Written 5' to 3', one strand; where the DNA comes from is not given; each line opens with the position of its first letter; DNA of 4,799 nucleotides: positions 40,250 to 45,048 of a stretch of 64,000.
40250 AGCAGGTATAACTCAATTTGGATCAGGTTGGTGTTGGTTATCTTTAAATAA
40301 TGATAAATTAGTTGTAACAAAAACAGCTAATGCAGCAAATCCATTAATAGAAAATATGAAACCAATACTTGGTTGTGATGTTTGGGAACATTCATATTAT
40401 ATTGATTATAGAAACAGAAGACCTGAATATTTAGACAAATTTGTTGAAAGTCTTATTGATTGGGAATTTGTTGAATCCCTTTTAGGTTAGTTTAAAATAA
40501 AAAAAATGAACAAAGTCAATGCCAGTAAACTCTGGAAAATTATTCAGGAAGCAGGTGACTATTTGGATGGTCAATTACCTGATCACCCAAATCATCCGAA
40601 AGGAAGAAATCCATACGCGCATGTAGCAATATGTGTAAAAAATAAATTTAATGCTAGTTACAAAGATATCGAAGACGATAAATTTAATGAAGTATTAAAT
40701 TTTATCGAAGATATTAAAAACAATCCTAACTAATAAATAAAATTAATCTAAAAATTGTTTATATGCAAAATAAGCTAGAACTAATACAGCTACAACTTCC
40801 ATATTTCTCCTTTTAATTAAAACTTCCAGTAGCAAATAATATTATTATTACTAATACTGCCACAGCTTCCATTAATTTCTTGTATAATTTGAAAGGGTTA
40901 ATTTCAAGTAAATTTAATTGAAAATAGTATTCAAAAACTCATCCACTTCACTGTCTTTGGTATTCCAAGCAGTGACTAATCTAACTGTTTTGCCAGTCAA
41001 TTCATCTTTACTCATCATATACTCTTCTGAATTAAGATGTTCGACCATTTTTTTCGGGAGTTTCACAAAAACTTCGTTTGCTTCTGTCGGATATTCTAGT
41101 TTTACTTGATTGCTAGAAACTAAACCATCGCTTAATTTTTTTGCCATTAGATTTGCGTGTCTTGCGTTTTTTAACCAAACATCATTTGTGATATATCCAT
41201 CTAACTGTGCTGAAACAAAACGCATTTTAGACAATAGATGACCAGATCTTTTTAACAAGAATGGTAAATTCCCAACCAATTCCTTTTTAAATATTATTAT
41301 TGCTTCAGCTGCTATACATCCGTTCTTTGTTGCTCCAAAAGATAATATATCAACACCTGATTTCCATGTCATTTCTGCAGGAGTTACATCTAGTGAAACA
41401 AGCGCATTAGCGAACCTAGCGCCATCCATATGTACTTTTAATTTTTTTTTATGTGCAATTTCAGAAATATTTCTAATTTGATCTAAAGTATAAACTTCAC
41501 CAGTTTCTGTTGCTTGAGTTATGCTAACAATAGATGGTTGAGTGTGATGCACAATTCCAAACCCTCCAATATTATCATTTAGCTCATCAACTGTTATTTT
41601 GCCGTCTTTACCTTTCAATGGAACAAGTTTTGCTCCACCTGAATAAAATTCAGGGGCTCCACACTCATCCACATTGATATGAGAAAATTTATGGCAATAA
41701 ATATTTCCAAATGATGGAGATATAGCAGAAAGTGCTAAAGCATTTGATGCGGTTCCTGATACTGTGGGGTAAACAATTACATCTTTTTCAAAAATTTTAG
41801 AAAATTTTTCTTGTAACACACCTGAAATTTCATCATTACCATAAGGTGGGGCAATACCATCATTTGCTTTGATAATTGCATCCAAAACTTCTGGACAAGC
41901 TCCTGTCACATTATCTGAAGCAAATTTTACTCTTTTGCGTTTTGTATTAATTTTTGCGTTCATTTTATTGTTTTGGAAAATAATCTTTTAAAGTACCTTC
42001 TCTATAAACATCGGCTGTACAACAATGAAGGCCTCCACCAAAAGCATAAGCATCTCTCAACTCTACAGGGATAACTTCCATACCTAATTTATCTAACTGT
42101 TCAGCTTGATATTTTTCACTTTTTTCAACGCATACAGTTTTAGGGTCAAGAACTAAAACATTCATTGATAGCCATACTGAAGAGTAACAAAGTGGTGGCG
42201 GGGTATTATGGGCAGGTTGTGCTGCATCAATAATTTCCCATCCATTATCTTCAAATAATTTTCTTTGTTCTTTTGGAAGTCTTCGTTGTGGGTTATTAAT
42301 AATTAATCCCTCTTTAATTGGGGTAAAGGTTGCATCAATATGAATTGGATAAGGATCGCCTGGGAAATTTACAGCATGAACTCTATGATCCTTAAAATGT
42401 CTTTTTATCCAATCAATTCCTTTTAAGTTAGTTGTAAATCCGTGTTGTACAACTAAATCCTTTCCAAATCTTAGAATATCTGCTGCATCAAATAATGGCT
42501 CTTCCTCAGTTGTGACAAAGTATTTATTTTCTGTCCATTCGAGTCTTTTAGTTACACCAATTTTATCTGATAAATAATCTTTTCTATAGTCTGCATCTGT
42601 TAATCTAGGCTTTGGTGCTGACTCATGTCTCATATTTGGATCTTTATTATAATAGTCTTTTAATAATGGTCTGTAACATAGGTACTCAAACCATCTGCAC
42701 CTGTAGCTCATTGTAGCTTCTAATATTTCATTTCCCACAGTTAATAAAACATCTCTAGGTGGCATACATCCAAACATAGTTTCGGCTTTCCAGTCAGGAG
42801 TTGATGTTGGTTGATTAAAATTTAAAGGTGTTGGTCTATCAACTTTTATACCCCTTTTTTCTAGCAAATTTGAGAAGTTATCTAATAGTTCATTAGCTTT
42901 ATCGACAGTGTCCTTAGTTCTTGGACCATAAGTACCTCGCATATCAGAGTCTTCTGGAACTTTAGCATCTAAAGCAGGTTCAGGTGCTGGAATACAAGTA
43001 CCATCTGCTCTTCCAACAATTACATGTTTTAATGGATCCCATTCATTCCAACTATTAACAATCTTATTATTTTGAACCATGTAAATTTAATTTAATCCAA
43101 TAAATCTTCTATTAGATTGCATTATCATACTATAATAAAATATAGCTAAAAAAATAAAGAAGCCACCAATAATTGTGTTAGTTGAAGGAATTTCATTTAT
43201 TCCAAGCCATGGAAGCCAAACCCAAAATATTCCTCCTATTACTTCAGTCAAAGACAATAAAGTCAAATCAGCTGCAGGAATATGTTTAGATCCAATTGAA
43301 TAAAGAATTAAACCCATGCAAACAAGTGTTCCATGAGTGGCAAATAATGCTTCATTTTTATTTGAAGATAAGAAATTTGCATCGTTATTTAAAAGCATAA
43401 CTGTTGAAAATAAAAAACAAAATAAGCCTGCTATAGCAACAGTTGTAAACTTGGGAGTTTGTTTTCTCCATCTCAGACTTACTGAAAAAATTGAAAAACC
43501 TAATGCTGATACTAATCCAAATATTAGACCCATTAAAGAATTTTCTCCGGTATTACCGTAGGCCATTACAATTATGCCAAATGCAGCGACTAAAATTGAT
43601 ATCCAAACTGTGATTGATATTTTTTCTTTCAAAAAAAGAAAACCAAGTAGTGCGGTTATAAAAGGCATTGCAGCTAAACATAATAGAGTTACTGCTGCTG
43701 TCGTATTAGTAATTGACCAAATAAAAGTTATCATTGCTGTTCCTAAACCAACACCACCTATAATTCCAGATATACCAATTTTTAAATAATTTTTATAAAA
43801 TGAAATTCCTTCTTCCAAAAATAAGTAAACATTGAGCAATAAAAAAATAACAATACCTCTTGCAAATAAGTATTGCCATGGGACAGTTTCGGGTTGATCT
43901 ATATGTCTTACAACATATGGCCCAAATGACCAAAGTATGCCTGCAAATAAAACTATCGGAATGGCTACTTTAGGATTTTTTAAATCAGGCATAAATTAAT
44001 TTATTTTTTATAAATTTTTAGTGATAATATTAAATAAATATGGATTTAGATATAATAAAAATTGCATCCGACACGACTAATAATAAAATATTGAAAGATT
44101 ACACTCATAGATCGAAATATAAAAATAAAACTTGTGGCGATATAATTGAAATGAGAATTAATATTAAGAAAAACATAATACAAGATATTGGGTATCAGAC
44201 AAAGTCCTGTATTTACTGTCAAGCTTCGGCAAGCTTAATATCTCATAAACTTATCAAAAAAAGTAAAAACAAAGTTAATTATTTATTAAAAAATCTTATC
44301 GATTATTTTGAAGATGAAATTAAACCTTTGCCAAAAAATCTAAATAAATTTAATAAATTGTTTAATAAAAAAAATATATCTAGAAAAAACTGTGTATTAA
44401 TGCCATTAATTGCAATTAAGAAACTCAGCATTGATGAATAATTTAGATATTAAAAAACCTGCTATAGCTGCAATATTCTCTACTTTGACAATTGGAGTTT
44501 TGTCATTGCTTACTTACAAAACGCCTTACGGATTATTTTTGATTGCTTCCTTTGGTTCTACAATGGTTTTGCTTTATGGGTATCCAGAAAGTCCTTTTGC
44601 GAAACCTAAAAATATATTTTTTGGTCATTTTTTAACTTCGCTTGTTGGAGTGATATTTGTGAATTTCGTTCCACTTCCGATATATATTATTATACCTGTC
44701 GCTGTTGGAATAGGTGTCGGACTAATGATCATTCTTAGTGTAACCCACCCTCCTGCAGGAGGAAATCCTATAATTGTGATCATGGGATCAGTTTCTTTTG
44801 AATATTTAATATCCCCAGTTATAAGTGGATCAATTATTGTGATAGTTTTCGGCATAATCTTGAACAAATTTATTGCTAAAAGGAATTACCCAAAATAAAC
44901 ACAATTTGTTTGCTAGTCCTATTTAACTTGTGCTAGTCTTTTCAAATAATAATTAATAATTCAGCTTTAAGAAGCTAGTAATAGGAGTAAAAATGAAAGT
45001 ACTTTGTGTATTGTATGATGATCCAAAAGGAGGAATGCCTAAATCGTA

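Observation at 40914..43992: DMT-amidinotransferase-threonine aldolase operon: a possible glycine-scavenging route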

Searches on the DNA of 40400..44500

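Call 31: search_rna_families(source=window, start=40400, end=44500, threshold=evalue, max_evalue=1)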
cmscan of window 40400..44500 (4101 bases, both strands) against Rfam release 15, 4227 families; matches with E-value up to 1: 0.
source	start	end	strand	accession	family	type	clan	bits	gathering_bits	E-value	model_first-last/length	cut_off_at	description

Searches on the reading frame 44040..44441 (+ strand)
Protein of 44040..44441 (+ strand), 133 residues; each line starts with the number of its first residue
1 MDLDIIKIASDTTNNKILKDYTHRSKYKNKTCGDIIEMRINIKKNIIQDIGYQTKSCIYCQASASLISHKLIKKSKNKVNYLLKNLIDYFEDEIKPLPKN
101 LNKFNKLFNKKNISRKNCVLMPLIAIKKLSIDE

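Call 83: search_protein_families(library=pfam, proteins=[window:44040-44441:+], max_evalue=0.0001)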
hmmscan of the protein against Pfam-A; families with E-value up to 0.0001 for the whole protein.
window:44040-44441:+ (133 aa): 1 family
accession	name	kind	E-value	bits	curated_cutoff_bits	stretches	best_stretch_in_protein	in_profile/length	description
PF01592.21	NifU_N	-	8.9e-08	32.8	22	1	17-78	18-82/127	NifU-like N terminal domain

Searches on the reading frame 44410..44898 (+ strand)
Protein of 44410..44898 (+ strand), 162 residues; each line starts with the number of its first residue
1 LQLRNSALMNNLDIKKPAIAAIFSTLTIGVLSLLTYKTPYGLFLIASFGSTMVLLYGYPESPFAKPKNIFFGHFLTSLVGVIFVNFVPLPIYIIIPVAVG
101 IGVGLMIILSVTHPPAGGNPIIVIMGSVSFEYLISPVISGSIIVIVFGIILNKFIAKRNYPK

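Call 83: search_protein_families(library=pfam, proteins=[window:44410-44898:+], max_evalue=0.0001)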
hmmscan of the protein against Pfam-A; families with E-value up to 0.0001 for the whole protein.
window:44410-44898:+ (162 aa): 1 family
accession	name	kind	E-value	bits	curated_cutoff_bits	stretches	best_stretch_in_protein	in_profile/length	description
PF04982.19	TM_HPP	-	3.2e-37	128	27.2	1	12-161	4-157/157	HPP, transmembrane region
